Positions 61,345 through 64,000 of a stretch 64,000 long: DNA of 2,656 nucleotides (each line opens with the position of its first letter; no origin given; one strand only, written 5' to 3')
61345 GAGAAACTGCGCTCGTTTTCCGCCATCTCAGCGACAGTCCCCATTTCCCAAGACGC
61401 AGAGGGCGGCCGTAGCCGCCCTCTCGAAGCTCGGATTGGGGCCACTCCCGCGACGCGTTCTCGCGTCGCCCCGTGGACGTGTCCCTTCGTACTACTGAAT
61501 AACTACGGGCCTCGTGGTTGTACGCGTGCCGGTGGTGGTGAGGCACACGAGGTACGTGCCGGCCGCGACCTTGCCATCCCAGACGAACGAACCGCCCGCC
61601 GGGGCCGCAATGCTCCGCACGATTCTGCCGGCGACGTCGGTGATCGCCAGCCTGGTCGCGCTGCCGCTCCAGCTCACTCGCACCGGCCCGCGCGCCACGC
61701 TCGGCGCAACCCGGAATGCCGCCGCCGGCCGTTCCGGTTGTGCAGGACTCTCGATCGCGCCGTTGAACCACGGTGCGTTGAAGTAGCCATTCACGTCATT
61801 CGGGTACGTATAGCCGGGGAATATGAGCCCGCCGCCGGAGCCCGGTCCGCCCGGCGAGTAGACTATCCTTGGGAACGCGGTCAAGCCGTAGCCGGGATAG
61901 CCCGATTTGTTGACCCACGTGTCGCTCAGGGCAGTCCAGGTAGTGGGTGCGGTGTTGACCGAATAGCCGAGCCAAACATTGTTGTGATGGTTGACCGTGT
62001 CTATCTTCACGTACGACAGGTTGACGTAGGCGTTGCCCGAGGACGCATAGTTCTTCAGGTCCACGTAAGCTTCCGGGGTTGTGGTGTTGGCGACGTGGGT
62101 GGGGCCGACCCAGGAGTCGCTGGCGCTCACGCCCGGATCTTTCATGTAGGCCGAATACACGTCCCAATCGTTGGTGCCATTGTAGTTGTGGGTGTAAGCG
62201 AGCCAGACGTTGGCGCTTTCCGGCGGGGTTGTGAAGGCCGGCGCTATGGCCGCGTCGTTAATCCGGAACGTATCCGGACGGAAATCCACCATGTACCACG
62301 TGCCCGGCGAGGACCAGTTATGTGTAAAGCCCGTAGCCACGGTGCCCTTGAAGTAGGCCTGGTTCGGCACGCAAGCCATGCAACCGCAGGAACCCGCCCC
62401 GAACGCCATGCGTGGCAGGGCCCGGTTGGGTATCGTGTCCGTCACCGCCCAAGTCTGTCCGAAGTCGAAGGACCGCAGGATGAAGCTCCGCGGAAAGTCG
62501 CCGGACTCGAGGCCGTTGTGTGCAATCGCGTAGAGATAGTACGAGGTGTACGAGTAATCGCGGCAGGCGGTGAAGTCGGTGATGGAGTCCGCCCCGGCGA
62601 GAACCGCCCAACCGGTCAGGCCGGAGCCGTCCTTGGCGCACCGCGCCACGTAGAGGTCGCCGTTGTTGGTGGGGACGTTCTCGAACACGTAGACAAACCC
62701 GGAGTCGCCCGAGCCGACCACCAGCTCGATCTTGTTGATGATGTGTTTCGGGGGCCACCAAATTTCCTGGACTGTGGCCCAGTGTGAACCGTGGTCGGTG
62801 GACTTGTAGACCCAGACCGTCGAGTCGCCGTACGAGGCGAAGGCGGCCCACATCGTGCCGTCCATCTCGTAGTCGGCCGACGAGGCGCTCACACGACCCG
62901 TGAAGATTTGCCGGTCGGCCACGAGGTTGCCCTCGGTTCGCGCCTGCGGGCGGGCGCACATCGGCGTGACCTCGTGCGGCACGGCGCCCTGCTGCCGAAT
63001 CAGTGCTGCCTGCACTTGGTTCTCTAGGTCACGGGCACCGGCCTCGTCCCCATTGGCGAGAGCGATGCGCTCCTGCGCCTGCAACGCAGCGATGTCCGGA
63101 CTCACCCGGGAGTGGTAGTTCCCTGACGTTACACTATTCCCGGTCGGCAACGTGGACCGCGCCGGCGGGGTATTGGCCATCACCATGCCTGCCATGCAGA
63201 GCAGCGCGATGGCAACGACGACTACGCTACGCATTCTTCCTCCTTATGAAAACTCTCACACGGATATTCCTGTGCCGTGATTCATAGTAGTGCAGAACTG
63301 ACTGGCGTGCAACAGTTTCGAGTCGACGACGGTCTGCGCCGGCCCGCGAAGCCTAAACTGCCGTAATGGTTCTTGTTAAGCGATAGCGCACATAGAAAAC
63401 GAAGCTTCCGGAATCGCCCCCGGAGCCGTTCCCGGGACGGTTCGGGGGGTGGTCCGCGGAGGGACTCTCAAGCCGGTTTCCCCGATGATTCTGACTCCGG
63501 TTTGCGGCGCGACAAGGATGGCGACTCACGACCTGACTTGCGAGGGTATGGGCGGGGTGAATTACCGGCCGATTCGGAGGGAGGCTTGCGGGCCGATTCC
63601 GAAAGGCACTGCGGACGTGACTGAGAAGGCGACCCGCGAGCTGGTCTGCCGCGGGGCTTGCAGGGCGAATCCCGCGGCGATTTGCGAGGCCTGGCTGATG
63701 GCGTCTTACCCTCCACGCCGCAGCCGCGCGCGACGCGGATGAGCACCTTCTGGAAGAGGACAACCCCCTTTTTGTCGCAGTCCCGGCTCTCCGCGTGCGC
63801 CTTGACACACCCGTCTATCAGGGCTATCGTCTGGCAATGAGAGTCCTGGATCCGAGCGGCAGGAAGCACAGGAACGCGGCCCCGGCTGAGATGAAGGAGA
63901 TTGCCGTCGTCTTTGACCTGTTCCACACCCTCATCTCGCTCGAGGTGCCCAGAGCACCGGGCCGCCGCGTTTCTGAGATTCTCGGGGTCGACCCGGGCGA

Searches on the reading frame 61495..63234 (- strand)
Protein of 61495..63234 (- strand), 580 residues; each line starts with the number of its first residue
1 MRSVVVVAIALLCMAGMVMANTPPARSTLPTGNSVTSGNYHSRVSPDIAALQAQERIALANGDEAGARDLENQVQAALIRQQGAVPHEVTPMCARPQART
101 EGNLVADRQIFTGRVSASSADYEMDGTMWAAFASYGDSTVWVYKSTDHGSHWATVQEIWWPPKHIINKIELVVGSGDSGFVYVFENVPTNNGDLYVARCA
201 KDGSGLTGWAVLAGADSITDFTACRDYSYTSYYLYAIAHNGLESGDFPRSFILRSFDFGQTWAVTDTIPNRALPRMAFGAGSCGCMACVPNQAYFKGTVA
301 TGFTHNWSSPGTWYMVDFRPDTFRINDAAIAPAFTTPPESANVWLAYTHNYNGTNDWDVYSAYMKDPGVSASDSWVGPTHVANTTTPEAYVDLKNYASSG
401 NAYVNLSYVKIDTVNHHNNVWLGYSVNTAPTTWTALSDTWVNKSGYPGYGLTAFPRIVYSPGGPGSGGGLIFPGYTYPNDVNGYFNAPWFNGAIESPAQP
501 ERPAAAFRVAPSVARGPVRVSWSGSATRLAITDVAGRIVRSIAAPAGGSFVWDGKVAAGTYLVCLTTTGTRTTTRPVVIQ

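Call 12: search_protein_families(library=pfam, proteins=[window:61495-63234:-])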
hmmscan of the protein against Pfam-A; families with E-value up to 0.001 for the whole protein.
window:61495-63234:- (580 aa): 1 family
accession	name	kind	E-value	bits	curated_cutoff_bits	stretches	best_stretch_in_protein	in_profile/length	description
PF13860.13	FlgD_ig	-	0.00051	20.4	27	0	525-562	23-64/79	FlgD Ig-like domain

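Call 30: find_homologous_proteins(query=window:61495-63234:-, max_evalue=1e-20)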
Query window:61495-63234:- (580 aa): 56 proteins with E <= 1e-20 among 8000 candidates.
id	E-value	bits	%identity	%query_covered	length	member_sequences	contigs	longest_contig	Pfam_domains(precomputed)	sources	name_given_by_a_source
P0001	0.0e+0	1349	100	100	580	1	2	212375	-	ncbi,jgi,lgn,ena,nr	ncbi:MAG TPA: hypothetical protein VMH22_11935 [bacterium]|nr:hypothetical protein [bacterium]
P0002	0.0e+0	1103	83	100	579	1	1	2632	-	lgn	-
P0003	3.9e-241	820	65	100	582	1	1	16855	-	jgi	jgi:hypothetical protein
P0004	8.8e-241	819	66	98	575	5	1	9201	-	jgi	jgi:hypothetical protein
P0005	8.9e-238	809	65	99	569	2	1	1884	-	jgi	-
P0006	4.5e-218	744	61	100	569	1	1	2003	-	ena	-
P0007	6.4e-216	737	60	100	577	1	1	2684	-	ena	-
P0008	6.3e-213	727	59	100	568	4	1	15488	-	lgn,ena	-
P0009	4.5e-210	718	60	100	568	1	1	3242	-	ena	-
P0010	4.4e-207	708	59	100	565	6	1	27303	-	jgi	jgi:hypothetical protein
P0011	1.9e-205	702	59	100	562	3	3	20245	-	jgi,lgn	-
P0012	8.4e-200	684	57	100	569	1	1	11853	-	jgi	jgi:hypothetical protein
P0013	8.6e-199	680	58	100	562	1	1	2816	-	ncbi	-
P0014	5.9e-198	678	56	100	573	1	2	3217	-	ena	-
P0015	1.2e-197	677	57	98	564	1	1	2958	-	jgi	jgi:hypothetical protein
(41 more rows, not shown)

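Call 35: find_encoding_contigs(protein=P0002, flank=3000, max_places=3)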
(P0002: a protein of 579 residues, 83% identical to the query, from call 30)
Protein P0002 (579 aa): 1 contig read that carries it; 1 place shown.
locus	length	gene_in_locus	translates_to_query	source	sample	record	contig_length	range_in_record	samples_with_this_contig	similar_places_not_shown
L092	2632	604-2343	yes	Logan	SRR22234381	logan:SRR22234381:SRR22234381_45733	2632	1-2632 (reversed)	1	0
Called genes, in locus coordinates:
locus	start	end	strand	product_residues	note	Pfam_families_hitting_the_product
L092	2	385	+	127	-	?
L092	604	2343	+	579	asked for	-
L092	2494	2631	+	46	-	?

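Call 36: find_encoding_contigs(protein=P0003, flank=3000, max_places=3)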
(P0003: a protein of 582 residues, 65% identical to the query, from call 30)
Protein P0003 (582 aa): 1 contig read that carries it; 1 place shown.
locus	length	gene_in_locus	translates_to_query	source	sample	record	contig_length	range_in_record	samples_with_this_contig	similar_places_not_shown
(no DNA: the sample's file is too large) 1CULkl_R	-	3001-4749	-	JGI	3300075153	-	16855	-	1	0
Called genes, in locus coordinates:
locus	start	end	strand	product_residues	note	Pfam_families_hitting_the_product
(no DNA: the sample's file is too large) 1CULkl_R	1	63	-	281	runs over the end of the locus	-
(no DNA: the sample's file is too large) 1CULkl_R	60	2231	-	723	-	PF12161:HsdM_N, PF02384:N6_Mtase, PF04480:DUF559, PF02384:N6_Mtase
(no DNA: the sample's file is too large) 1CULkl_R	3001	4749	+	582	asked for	-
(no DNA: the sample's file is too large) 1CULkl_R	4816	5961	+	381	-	PF18962:Por_Secre_tail (weak)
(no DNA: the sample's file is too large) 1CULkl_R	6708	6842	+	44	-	-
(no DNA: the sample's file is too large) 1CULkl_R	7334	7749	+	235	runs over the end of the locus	?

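Call 37: find_encoding_contigs(protein=P0004, flank=3000, max_places=3)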
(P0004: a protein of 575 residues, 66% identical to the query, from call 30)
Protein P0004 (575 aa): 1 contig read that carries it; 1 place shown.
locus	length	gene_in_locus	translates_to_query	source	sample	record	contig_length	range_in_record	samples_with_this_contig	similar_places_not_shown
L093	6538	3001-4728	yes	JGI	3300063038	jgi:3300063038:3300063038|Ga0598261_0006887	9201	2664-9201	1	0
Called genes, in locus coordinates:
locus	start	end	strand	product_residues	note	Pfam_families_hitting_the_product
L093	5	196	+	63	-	-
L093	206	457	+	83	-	-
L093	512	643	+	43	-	-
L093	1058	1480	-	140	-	PF20797:HepT-like_2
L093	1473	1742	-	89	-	PF18765:Polbeta (weak)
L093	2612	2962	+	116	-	-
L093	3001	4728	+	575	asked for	-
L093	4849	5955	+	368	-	PF18962:Por_Secre_tail, PF13860:FlgD_ig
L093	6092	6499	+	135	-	-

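Call 69: search_protein_families(library=pfam, proteins=[L093:1058-1537:-], max_evalue=0.01)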
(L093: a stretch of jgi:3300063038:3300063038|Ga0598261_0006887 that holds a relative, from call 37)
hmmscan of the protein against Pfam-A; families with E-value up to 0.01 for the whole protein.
L093:1058-1537:- (159 aa): 2 families
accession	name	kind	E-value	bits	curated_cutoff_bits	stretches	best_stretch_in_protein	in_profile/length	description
PF20797.2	HepT-like_2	-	1.2e-18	67.6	27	1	58-154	2-104/110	HepT-like protein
PF01934.22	HepT-like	-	0.00044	20.4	23.5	1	55-127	27-95/120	Ribonuclease HepT-like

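Call 92: find_encoding_contigs(protein=P0001, flank=2500, max_places=4)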
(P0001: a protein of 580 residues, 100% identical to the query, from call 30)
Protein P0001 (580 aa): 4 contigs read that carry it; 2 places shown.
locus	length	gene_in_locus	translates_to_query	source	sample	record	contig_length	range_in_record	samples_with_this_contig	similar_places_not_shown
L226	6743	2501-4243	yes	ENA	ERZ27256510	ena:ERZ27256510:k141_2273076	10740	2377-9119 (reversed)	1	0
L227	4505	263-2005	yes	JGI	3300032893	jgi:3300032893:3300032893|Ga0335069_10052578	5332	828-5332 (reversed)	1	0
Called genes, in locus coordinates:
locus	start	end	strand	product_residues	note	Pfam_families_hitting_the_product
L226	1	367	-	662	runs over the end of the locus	?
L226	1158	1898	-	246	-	PF00702:Hydrolase, PF13419:HAD_2, PF13242:Hydrolase_like (weak)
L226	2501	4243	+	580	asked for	-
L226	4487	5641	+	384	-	PF18962:Por_Secre_tail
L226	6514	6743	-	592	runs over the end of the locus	PF13623:SurA_N_2, PF13624:SurA_N_3, PF13145:Rotamase_2, PF00639:Rotamase (weak), PF13145:Rotamase_2 (weak)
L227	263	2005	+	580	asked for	-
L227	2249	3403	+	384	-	PF18962:Por_Secre_tail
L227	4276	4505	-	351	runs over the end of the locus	?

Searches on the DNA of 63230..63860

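Call 50: search_rna_families(source=window, start=63230, end=63860, threshold=evalue, max_evalue=5)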
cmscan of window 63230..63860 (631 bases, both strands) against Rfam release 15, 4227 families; matches with E-value up to 5: 1.
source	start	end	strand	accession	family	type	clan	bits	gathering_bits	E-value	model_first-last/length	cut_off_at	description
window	63705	63775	-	RF02937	Clostridiales-2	Gene; sRNA;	-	17.6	58.6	0.21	1-82/82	no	Clostridiales-2 RNA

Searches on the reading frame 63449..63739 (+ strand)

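Call 91: search_protein_families(library=pfam, proteins=[window:63449-63739:+], max_evalue=0.1)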
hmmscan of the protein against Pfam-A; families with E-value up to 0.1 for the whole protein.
window:63449-63739:+ (97 aa): 1 family
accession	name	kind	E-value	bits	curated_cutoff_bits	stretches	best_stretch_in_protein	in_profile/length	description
PF11498.13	Activator_LAG-3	-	0.054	12.9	23.3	1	7-53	211-255/476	Transcriptional activator LAG-3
